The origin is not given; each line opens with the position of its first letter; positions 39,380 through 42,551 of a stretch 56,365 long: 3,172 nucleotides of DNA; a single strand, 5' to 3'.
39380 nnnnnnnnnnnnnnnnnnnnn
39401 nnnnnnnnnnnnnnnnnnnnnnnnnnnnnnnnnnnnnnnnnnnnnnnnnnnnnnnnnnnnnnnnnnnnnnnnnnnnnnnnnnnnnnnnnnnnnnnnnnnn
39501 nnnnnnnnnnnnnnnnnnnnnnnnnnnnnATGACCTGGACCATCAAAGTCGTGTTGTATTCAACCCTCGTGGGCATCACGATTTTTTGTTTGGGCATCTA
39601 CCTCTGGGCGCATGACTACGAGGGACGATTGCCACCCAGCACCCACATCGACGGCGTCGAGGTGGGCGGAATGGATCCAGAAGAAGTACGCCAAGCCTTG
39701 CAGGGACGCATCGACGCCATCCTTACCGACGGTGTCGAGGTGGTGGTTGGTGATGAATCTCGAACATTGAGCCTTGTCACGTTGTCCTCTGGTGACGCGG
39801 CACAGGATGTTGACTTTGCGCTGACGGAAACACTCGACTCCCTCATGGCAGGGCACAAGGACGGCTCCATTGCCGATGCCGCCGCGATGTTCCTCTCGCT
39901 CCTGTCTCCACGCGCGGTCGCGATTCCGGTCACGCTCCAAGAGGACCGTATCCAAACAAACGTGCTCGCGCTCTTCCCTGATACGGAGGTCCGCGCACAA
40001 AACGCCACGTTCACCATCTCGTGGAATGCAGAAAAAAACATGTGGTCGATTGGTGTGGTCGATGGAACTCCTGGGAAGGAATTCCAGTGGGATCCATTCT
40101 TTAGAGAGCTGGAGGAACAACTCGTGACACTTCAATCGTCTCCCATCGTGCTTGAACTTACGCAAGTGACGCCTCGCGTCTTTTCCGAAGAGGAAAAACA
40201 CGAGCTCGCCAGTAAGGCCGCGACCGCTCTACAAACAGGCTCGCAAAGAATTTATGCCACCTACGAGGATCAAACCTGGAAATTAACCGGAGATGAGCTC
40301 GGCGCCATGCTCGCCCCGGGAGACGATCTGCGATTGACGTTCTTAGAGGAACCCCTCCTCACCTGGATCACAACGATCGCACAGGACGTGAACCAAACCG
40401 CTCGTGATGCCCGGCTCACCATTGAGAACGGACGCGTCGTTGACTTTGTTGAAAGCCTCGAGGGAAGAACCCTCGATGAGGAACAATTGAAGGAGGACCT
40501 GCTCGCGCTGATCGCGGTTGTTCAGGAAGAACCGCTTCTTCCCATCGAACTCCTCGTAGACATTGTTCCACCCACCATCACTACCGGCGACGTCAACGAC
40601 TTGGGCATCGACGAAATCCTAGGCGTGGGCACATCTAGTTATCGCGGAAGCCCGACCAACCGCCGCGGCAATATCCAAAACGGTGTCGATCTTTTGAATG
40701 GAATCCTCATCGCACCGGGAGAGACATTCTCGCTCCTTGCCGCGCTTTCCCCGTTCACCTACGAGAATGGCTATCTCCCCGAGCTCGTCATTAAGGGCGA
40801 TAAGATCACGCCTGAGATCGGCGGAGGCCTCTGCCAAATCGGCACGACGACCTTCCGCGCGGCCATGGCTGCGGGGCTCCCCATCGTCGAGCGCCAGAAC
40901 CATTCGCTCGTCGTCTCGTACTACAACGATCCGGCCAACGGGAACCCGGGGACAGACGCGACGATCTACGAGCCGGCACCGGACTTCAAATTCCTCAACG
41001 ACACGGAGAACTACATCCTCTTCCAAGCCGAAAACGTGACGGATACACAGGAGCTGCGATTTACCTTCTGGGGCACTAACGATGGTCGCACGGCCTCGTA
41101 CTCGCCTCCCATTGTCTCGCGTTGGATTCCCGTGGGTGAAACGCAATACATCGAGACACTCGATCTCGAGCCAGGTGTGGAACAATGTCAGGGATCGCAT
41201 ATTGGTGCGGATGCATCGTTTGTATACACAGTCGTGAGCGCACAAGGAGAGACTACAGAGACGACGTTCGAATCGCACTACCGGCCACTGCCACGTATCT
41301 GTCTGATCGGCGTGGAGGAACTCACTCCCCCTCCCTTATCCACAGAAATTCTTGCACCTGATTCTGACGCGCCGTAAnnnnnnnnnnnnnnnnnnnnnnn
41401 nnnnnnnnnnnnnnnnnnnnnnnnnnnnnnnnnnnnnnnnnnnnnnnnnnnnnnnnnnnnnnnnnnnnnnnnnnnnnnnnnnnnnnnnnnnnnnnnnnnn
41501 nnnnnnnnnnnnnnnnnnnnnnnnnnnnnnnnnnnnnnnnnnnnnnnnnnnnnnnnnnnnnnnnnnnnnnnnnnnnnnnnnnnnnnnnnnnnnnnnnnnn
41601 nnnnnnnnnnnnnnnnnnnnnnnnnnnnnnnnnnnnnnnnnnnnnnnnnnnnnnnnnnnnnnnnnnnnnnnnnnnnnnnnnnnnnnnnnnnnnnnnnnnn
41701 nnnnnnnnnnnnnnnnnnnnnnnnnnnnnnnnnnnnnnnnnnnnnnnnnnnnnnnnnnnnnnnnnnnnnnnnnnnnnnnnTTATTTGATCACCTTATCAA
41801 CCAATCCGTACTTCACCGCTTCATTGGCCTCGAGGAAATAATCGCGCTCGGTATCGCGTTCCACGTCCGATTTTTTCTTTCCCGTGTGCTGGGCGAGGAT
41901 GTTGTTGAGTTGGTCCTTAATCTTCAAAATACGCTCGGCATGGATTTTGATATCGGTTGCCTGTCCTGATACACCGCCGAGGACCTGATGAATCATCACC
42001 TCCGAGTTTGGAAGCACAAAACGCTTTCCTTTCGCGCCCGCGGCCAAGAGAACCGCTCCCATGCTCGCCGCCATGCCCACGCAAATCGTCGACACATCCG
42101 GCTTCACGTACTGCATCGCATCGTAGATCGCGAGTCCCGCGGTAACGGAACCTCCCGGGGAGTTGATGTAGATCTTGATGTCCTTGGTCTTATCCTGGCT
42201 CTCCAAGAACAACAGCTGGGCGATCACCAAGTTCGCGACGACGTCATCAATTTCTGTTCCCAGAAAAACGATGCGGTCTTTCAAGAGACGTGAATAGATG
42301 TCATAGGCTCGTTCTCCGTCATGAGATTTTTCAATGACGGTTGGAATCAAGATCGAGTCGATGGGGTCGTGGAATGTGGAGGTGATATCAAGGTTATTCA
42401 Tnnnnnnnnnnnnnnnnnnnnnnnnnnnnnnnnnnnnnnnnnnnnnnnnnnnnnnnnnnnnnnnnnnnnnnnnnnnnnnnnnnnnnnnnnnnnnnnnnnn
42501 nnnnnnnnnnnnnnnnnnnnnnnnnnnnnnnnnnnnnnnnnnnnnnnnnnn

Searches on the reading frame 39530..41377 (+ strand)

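Call 81: search_protein_families(library=pfam, proteins=[window:39530-41377:+], max_evalue=0.00001)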
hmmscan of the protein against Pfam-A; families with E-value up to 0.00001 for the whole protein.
window:39530-41377:+ (615 aa): 2 families
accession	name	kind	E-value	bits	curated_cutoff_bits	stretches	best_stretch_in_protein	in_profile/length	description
PF04294.18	VanW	-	8.7e-37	126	27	1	377-514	1-130/130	VanW like protein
PF12229.13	PG_binding_4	-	4.1e-11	43.5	22.1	1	267-328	48-108/117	Putative peptidoglycan binding domain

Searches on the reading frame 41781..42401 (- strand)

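Call 80: search_protein_families(library=pfam, proteins=[window:41781-42401:-], max_evalue=0.00001)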
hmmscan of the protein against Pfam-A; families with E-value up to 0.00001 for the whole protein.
window:41781-42401:- (206 aa): 1 family
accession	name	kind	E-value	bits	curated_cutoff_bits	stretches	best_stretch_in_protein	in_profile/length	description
PF00574.28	CLP_protease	-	5.9e-86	287.4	20.2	1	29-206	3-180/182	Clp protease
